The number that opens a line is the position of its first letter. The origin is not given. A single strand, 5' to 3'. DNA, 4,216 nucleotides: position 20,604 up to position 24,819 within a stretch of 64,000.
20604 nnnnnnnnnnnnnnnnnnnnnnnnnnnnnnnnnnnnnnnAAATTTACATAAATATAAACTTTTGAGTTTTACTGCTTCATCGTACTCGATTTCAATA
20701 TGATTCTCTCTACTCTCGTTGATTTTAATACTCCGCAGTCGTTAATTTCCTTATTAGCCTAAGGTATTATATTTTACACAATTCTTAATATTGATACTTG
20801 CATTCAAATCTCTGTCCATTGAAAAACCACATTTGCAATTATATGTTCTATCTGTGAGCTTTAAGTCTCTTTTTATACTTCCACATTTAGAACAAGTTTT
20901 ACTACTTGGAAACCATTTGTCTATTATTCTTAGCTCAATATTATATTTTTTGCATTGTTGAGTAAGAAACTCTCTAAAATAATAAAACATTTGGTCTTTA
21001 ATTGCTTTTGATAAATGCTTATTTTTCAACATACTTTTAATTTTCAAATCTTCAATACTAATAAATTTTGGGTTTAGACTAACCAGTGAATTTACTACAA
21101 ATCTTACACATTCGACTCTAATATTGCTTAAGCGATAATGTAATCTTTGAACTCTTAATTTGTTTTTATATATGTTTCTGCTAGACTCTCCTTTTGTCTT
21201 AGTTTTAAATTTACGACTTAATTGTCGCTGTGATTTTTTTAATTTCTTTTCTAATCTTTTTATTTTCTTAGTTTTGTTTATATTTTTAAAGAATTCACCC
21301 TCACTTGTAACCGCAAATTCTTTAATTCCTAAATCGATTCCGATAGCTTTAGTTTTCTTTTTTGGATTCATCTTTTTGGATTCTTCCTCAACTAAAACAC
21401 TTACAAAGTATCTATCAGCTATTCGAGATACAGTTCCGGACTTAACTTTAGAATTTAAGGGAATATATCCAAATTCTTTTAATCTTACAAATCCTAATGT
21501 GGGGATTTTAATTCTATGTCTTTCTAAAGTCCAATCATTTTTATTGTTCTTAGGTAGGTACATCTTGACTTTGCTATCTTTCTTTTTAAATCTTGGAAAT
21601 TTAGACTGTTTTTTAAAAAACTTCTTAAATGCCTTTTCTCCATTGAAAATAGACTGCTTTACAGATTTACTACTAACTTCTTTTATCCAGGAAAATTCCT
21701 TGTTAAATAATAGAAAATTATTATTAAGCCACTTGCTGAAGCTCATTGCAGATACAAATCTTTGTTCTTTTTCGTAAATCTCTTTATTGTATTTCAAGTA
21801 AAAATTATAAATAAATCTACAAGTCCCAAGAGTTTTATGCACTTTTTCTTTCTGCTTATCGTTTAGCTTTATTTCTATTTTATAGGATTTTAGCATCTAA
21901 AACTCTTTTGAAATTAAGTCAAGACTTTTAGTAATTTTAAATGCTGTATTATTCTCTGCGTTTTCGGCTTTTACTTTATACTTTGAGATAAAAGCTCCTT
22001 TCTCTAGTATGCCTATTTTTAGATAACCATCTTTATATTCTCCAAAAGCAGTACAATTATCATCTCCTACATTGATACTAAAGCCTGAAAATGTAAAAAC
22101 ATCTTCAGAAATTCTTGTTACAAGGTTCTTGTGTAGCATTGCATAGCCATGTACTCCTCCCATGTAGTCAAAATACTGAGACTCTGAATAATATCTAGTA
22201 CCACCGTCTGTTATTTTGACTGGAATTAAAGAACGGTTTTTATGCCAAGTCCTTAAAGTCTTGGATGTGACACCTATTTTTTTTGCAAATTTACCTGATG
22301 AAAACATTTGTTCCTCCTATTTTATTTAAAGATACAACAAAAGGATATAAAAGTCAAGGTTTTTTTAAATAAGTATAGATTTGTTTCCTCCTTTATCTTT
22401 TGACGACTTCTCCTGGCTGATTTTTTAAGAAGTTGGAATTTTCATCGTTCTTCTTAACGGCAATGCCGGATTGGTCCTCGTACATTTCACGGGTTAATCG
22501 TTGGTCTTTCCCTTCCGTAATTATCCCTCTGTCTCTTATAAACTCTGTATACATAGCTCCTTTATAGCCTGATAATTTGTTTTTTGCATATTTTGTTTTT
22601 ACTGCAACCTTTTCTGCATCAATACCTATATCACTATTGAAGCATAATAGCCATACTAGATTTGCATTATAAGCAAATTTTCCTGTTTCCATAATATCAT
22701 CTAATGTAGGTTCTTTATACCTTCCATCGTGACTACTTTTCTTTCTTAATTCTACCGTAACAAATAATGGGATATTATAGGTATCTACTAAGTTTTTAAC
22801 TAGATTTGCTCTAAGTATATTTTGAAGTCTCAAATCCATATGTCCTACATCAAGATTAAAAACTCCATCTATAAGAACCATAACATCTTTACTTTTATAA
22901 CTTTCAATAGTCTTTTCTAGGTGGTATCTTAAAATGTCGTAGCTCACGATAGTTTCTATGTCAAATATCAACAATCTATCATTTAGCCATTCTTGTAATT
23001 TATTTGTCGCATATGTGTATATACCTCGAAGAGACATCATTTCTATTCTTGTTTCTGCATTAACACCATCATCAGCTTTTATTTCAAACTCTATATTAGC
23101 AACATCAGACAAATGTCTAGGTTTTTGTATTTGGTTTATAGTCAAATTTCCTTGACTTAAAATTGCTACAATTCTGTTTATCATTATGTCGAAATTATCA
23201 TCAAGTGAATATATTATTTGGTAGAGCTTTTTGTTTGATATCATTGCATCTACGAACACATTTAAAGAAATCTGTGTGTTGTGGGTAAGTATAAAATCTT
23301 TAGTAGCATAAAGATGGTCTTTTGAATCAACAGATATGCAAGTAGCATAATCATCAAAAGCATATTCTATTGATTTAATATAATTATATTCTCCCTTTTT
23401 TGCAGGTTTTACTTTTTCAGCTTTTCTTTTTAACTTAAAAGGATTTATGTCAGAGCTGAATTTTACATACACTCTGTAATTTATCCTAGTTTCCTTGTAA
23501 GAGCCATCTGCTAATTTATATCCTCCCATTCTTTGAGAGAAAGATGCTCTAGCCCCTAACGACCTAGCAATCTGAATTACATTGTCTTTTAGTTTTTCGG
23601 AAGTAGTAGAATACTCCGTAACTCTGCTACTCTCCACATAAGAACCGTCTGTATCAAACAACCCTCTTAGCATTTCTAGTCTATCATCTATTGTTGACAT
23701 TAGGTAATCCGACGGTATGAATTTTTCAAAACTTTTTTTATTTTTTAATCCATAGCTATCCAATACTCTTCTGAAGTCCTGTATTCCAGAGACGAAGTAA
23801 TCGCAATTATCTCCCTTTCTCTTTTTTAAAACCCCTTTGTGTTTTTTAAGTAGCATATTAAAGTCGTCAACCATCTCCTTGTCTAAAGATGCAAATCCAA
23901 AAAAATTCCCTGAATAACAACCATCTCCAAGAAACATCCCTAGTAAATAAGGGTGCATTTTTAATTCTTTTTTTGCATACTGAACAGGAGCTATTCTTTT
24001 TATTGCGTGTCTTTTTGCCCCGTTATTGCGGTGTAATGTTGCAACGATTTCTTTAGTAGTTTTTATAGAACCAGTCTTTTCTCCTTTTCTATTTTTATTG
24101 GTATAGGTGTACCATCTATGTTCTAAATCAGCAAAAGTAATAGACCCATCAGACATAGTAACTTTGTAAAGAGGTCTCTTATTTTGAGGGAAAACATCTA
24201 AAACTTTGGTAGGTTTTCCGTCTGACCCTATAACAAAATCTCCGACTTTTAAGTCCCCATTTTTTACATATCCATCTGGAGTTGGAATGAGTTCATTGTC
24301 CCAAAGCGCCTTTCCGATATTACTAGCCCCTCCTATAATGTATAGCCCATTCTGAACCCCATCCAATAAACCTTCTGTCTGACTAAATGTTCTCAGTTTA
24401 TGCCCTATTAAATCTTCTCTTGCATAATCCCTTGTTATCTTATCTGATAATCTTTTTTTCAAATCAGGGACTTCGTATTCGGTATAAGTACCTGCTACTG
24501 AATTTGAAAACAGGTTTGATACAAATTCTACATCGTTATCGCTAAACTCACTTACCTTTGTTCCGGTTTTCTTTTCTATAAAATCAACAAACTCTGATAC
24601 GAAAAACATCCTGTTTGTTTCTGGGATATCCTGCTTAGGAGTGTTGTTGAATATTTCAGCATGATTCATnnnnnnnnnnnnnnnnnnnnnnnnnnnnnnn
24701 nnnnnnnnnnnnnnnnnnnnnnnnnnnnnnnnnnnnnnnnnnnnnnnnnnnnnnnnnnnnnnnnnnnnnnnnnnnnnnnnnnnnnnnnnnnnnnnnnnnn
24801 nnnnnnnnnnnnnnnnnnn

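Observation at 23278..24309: Class-3 (WCT, Ala1) intein with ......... endonuclease splitting the Walker A motif of the replicative helicase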

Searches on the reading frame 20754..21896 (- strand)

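Call 63: search_protein_families(library=pfam, proteins=[window:20754-21896:-], max_evalue=0.001)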
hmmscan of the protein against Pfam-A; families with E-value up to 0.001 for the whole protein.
window:20754-21896:- (380 aa): 3 families
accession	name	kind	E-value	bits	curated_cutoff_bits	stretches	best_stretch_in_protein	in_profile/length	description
PF07282.18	Cas12f1-like_TNB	-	1.2e-20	73.9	26.3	1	304-370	1-60/60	Cas12f1-like, TNB domain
PF01385.25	OrfB_IS605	-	4.6e-17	62.8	30.5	1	168-292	3-119/120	Probable transposase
PF12323.14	HTH_OrfB_IS605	-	8.5e-14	51.2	21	1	1-45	1-46/47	Helix-turn-helix domain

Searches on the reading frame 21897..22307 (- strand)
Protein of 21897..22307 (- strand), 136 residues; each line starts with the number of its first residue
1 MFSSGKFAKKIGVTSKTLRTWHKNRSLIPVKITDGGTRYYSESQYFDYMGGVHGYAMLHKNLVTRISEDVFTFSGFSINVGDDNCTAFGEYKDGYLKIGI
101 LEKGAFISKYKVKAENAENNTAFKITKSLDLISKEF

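Call 63: search_protein_families(library=pfam, proteins=[window:21897-22307:-], max_evalue=0.001)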
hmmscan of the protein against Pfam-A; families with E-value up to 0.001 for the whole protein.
window:21897-22307:- (136 aa): 2 families
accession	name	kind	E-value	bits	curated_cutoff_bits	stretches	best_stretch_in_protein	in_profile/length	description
PF00376.29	MerR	-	1.4e-08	34.8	28.2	1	4-40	2-38/38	MerR family regulatory protein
PF13411.12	MerR_1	-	2.5e-07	31.2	21.6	1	2-44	1-42/69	MerR HTH family regulatory protein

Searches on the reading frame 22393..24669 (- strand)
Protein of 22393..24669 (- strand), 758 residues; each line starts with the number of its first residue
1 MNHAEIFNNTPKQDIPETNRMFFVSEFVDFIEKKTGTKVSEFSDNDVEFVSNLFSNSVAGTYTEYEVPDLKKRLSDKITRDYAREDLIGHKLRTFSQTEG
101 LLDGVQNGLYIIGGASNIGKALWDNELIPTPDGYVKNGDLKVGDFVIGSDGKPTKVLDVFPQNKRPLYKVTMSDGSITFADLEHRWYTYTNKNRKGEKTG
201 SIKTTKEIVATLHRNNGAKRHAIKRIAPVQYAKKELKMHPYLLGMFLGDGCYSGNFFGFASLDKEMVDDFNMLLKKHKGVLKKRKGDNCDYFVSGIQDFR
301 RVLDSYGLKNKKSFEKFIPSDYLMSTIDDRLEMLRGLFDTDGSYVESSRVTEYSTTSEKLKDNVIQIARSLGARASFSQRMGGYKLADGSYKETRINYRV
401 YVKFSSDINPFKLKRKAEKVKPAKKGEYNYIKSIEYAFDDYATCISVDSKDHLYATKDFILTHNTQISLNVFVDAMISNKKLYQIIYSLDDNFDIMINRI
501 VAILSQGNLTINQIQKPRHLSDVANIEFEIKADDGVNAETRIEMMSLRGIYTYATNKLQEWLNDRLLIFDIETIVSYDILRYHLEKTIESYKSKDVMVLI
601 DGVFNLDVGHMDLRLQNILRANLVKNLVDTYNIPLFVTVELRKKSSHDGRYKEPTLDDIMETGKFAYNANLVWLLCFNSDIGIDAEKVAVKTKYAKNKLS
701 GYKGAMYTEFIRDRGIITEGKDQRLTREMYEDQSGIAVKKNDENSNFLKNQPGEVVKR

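Call 4: search_protein_families(library=pfam, proteins=[window:22393-24669:-], max_evalue=1)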
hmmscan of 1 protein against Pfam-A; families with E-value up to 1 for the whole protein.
window:22393-24669:- (758 aa): 5 families
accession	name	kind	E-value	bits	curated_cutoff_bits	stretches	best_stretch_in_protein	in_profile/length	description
PF14528.11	LAGLIDADG_3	-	3.1e-12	47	22.5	2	330-408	3-81/82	LAGLIDADG-like domain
PF05204.19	Hom_end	-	6.6e-05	23.4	21.1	1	322-402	6-84/110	Homing endonuclease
PF03796.21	DnaB_C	-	0.0022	17.9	27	1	560-678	97-214/255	DnaB-like helicase C terminal domain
PF05203.21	Hom_end_hint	-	0.0045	17.4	32.1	1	139-174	20-54/228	Hom_end-associated Hint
PF14890.11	Intein_splicing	-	0.077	13.2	35.8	1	155-464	37-155/155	Intein splicing domain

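Call 5: search_protein_families(library=ncbifam, proteins=[window:22393-24669:-], max_evalue=1)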
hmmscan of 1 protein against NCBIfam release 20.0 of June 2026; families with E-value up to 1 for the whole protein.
window:22393-24669:- (758 aa): 3 families
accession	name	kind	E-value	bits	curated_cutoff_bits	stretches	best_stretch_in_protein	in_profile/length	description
NF005852.0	PRK07773.1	equivalog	0.00017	20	780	1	303-379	585-666/886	replicative DNA helicase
NF040583.1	dnaB_SPI-7_type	exception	0.0012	18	655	1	553-673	270-387/434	SPI-7-type island replicative DNA helicase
NF038136.1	rSAM_Rv_intein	exception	0.11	11.3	700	1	138-192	94-159/574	intein-containing Rv2578c family radical SAM protein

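Call 29: find_encoding_contigs(protein=window:22396-24669:-, flank=8000, max_places=6)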
Protein window:22396-24669:- (758 aa): no gene with exactly this product is on record in the collection.

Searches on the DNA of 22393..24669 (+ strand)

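Call 11: search_dna_similar(query=window:22393-24669:+, collection=phages, mode=near)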
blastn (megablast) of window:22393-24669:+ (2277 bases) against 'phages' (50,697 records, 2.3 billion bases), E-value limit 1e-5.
No match.
